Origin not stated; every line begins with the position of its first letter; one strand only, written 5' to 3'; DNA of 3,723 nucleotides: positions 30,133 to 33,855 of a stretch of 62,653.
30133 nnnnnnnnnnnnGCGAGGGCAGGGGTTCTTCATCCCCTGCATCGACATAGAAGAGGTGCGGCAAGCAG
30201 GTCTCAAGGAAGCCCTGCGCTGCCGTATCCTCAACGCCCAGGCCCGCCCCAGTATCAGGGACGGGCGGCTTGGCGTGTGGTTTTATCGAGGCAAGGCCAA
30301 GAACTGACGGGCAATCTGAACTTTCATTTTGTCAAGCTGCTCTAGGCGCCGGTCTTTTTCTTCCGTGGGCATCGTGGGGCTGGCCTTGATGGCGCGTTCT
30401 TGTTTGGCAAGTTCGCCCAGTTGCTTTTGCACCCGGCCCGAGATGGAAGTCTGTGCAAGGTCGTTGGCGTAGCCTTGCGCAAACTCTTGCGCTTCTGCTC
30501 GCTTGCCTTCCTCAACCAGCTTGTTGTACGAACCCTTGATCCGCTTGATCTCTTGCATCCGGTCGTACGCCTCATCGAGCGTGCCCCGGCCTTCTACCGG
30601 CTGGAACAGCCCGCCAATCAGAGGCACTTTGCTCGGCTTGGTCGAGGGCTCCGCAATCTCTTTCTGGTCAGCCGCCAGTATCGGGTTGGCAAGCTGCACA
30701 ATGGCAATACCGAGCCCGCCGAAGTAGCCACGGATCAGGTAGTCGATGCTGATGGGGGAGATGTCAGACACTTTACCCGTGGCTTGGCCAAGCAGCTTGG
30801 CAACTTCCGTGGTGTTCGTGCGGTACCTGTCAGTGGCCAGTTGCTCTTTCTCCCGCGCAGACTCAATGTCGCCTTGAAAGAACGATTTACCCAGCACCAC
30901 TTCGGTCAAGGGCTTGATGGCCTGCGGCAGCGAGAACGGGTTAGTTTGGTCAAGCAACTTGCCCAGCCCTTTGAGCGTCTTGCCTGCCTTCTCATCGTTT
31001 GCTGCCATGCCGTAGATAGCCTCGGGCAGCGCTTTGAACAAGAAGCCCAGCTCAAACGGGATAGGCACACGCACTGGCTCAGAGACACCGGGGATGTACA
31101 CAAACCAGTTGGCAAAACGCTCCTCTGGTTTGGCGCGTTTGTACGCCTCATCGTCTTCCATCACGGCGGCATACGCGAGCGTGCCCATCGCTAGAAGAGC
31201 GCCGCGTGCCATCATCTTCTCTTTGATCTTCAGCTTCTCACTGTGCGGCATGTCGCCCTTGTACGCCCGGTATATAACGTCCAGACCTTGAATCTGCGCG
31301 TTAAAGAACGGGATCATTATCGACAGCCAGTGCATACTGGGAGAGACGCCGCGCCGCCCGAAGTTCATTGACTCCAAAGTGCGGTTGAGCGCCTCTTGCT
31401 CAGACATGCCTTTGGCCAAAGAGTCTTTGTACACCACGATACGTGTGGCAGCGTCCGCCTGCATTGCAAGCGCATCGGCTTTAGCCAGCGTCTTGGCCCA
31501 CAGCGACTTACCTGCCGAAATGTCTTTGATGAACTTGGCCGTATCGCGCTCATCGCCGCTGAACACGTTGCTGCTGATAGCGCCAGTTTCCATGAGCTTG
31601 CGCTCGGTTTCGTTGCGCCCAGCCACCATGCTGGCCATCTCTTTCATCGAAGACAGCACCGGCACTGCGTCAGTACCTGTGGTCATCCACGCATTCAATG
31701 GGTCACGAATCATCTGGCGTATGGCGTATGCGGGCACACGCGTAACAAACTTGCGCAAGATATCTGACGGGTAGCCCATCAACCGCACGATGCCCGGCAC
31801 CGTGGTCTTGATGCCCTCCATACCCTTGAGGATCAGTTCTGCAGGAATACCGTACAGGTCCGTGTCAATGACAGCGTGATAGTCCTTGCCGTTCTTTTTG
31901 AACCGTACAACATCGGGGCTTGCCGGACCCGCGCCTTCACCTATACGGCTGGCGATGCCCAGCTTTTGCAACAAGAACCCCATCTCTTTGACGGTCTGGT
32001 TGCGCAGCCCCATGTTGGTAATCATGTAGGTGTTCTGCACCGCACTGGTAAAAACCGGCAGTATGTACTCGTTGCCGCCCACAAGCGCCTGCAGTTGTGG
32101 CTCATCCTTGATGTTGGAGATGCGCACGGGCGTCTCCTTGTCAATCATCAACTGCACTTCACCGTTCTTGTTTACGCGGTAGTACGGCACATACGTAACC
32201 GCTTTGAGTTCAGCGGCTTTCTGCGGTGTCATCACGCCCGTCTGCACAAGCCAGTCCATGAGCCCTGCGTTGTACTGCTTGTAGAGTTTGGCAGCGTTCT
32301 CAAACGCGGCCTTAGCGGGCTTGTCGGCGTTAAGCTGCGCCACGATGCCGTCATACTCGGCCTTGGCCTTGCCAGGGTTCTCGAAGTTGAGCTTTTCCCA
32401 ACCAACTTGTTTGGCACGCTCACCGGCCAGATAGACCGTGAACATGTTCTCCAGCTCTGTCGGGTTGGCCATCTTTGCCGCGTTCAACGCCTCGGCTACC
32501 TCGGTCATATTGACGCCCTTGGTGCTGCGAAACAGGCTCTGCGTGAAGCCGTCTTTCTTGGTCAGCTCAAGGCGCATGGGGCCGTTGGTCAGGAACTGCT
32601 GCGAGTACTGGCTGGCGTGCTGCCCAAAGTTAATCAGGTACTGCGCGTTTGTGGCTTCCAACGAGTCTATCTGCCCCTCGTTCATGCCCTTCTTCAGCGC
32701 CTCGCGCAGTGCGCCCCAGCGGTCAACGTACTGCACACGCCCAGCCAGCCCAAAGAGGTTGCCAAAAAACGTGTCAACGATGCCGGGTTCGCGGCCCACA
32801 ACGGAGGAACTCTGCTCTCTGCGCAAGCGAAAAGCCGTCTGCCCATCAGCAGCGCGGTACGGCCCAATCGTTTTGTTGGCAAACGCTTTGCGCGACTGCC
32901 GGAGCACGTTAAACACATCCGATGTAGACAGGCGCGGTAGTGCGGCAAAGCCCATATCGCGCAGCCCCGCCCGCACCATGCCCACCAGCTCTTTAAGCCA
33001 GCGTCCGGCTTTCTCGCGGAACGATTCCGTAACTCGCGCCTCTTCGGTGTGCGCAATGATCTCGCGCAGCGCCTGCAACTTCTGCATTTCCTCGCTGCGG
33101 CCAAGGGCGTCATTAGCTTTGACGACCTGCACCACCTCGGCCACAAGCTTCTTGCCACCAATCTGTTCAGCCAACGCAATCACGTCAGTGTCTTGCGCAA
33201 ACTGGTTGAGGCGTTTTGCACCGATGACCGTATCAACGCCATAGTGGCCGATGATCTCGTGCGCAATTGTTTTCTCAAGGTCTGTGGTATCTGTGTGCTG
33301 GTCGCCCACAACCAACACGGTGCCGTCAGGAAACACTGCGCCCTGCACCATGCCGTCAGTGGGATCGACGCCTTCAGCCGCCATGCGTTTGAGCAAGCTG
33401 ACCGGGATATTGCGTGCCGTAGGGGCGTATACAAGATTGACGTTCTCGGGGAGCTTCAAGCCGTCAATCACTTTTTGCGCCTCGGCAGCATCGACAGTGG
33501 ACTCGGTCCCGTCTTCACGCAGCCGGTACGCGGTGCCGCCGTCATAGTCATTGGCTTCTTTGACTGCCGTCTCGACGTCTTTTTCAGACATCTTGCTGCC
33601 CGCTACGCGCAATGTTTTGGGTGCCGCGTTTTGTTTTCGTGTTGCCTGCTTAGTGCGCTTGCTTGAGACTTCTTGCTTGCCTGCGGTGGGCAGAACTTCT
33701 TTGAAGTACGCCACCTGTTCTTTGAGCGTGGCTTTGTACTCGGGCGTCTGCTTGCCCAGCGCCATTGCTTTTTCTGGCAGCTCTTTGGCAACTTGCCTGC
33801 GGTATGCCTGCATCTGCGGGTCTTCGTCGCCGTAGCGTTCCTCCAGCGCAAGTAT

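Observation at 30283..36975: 2,230-aa giant late protein (10.7% of the genome) with Gly-zipper, ~800-aa coiled coil and an HExxGH motif: candidate injected polyvalent effector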

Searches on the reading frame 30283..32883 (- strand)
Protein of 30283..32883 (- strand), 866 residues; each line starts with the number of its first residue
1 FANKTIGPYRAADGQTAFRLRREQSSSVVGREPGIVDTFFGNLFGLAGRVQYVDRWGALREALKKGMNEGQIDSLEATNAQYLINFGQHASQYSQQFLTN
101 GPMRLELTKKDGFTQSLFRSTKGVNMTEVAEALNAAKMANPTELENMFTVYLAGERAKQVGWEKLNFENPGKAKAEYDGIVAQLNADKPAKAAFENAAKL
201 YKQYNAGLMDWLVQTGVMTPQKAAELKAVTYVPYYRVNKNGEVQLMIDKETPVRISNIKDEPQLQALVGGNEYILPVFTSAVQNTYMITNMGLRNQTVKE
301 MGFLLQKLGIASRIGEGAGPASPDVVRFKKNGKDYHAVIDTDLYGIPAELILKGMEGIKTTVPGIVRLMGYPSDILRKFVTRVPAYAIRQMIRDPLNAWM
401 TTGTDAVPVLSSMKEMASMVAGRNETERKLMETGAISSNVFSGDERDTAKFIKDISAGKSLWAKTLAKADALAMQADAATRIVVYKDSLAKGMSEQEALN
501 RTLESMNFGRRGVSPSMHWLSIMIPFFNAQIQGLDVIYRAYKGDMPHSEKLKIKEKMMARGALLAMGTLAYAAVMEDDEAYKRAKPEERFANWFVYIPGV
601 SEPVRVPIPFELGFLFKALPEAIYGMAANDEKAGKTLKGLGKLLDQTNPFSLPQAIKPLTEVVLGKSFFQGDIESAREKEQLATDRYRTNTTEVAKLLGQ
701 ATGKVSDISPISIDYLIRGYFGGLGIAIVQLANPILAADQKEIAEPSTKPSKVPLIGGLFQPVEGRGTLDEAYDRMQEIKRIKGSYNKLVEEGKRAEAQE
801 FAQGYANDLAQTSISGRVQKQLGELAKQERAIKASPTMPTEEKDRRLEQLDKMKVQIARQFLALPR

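Call 9: search_protein_families(library=pfam, proteins=[window:30283-32475:-], max_evalue=10)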
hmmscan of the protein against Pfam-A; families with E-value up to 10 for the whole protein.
window:30283-32475:- (730 aa): 1 family
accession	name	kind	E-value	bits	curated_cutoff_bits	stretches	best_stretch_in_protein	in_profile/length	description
PF18857.6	LPD38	-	9.4e-33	114.3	27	1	442-619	1-188/189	Large polyvalent protein associated domain 38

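Call 54: predict_structure(alignment_id=A3)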
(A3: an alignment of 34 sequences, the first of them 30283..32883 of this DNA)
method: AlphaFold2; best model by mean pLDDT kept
length: 866 residues; sequences in the alignment: 34
mean_pLDDT: 76.2   pTM: 0.70
mean pLDDT of the five models: 76.2, 73.3, 68.5, 68.1, 63.7
residues with pLDDT >= 90: 91; 70-90: 551; 50-70: 169; < 50: 55
segments of 3 or more residues with pLDDT < 50: 1-34, 248-251, 260-263, 440-443, 738-741
pLDDT, mean of each block of 10 residues (from residue 1): 36 41 32 52 73 86 89 88 86 86 84 80 90 86 87 85 76 89 91 94 91 89 82 61 54 55 52 74 86 90 92 87 85 89 86 76 59 67 70 80 80 84 85 75 65 71 56 78 90 88 73 73 69 80 81 87 83 79 81 80 77 76 72 67 63 60 69 72 75 75 71 77 61 54 64 73 74 81 85 87 85 86 84 79 84 86 75
secondary structure, 60 per line:
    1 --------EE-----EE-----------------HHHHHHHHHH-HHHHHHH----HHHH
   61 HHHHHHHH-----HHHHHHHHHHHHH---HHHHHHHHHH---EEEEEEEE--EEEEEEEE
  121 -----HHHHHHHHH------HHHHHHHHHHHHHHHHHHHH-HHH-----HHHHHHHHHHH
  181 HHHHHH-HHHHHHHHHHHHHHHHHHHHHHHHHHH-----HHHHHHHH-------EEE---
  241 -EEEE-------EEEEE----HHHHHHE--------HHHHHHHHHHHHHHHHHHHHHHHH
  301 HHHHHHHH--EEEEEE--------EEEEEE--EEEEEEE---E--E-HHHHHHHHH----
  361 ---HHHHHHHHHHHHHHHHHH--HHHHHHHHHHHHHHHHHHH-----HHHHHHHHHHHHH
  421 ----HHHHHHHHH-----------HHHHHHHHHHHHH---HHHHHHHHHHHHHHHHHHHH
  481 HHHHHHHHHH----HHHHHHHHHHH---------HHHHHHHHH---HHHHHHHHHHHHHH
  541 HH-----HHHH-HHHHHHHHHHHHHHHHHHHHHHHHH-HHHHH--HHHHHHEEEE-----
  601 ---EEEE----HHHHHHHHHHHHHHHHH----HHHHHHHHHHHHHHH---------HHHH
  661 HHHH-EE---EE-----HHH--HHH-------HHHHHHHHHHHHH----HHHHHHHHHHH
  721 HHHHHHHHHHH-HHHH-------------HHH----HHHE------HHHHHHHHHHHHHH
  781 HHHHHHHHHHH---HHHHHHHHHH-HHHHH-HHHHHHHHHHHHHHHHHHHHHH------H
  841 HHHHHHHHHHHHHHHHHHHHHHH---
elements in order (helices of 4 or more, strands of 3 or more residues): H35-44 H46-52 H57-68 H74-86 H90-99 E103-110 E113-120 H126-134 H141-160 H170-186 H188-214 H220-227 E235-237 E242-245 E253-257 H262-267 H277-308 E311-316 E325-330 E333-339 H348-356 H364-381 H384-402 H408-420 H425-433 H445-457 H461-490 H495-505 H515-523 H527-542 H548-551 H553-577 H579-583 H586-591 E592-595 E604-607 H612-628 H633-647 H657-664 H693-705 H710-731 H733-736 H767-791 H795-804 H806-810 H812-833 H840-863

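Call 58: fold_search(model_id=the predicted structure, library=pdb)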
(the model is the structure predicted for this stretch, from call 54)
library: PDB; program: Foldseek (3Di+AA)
matches with E <= 10: 91; with E <= 0.001: 0
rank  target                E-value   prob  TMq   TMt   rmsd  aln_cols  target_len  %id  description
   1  9ctc                  1.1e-01  0.06  0.08  0.06  35.0       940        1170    9  SapNP reconstituted Human ABCB1 in complex with Zosuquidar and ATP/Mg (released 2025-01-22)
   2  7wb4_E                1.8e-01  0.08  0.09  0.07  33.1       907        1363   11  Cryo-EM structure of the NR subunit from X. laevis NPC (released 2022-03-02)
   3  6ujs                  7.4e-01  0.02  0.07  0.05  37.9       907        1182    9  P-glycoprotein mutant-F728A and C952A-with BDE100 (released 2020-05-27)
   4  7tdz_A                8.8e-01  0.02  0.07  0.05  44.8      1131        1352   11  Cryo-EM model of protomer of the cytoplasmic ring of the nuclear pore complex from Xenopus laevis (released 2022-06-22)
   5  9g8k_B                9.9e-01  0.04  0.10  0.11  31.1       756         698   10  Structure of K+-dependent Na+-PPase from Thermotoga maritima in complex with Ca2+ and Etidronate (released 2025-06-04)
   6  9ctf                  1.1e+00  0.02  0.07  0.06  38.2       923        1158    9  SapNP Reconstituted Human ABCB1 bound to Taxol in presence of ATP (released 2025-01-22)
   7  6ujn                  1.1e+00  0.03  0.08  0.07  37.2       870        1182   10  P-glycoprotein mutant-C952A-with BDE100 (released 2020-05-27)
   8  7zk8                  1.2e+00  0.02  0.08  0.06  36.1       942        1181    9  ABCB1 L971C mutant (mABCB1) in the outward facing state bound to AAC (released 2023-04-26)
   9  6ujw                  1.3e+00  0.01  0.07  0.06  38.5       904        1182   10  P-glycoprotein mutant-Y306A and C952A-with BDE100 (released 2020-05-27)
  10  5oob_A                1.3e+00  0.05  0.06  0.07  23.2       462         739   10  COMPLEX OF HUMAN NUCLEAR CAP-BINDING COMPLEX WITH M7GTP AND NELF-E C-TERMINAL PEPTIDE (released 2017-11-15)
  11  7ccs_B                1.6e+00  0.04  0.09  0.13  22.9       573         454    8  Consensus mutated xCT-CD98hc complex (released 2020-12-09)
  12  6gwh                  1.8e+00  0.02  0.06  0.10  24.6       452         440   11  Outward-facing conformation of a multidrug resistance MATE family transporter of the MOP superfamily. (released 2019-06-05)
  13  8pmj                  1.9e+00  0.01  0.08  0.06  35.7       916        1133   10  Vanadate-trapped BSEP in nanodiscs (released 2023-11-29)
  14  8tgl_B                2.0e+00  0.03  0.08  0.12  24.9       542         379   14  VMAT1 dimer with norepinephrine and reserpine (released 2024-03-20)
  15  9m1w_A                2.1e+00  0.02  0.07  0.12  24.9       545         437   10  Crystal structure of N-prenyltransferase DsKabA (released 2026-03-04)
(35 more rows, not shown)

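Call 94: search_solved_structures(query=window:30283-32883:-, max_evalue=1)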
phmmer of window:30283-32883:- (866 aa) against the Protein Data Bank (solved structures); distinct sequences matched with E-value up to 1: 1.
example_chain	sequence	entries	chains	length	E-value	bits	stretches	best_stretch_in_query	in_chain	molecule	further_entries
3jb9_S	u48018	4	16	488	0.91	10.8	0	789-848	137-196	Pre-mRNA-processing factor 19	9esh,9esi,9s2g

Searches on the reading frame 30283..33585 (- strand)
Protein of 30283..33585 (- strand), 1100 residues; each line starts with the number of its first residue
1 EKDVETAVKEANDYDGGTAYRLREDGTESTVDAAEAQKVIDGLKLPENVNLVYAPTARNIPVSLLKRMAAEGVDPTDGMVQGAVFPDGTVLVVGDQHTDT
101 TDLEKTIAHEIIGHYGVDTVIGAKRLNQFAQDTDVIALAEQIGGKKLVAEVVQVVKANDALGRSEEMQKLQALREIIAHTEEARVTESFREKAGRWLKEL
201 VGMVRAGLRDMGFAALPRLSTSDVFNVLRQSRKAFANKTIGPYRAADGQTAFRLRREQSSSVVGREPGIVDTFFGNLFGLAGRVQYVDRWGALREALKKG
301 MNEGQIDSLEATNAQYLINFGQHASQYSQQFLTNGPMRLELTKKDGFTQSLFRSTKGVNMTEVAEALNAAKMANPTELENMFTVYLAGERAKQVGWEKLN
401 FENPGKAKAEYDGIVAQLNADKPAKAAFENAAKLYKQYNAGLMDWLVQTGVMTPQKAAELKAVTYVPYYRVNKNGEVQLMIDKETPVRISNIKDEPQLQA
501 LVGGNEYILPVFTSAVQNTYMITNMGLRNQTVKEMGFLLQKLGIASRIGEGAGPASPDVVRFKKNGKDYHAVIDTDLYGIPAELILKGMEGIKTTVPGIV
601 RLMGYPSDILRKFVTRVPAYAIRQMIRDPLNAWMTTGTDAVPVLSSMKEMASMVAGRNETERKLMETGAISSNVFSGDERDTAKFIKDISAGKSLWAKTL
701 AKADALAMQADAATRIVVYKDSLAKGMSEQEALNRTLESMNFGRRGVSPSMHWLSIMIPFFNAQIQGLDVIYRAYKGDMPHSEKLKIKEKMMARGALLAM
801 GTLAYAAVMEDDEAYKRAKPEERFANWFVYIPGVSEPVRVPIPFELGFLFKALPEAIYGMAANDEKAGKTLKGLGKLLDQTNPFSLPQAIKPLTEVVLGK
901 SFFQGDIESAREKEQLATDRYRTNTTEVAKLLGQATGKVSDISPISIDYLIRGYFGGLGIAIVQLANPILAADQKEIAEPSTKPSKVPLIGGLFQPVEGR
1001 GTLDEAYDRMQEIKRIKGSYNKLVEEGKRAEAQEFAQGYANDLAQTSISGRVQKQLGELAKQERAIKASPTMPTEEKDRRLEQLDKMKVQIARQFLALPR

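Call 27: search_protein_representatives(protein=window:30283-33585:-)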
Query: 1100 residues. Proteins with E-value up to 0.001 (for the whole library): 6456; up to 1e-10: 5059; up to 1e-30: 2206. The best 150 are listed.
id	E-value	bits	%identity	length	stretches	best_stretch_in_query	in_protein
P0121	0.0e+00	1849.6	77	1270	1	17-1098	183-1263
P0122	0.0e+00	1670.4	68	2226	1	11-1098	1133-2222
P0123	0.0e+00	1632.4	68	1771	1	6-1098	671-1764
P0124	0.0e+00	1555.5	64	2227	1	2-1098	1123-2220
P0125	0.0e+00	1378.1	71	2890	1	234-1097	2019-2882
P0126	0.0e+00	1346.1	59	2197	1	8-1097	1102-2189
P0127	0.0e+00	1338.7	58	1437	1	14-1097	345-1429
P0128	0.0e+00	1333.1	58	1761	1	6-1097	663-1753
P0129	0.0e+00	1306.0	67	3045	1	232-1098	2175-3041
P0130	0.0e+00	1267.6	60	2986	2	234-1097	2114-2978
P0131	0.0e+00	1249.6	54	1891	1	16-1097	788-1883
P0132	0.0e+00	1226.8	53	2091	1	11-1098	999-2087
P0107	0.0e+00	1193.1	52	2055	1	28-1094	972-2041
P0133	0.0e+00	1190.7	62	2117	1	233-1098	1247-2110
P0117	0.0e+00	1168.4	56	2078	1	75-1098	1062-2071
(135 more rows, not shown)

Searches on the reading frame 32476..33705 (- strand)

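Call 9: search_protein_families(library=pfam, proteins=[window:32476-33705:-], max_evalue=10)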
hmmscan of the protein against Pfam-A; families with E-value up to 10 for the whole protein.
window:32476-33705:- (410 aa): 2 families
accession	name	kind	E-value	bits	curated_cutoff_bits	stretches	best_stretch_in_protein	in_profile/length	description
PF10026.15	DUF2268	-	0.093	12.7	23.6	1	98-151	19-73/195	Predicted Zn-dependent protease (DUF2268)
PF07524.19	Bromo_TP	-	0.21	12.1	24.6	0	341-368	24-51/77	Bromodomain associated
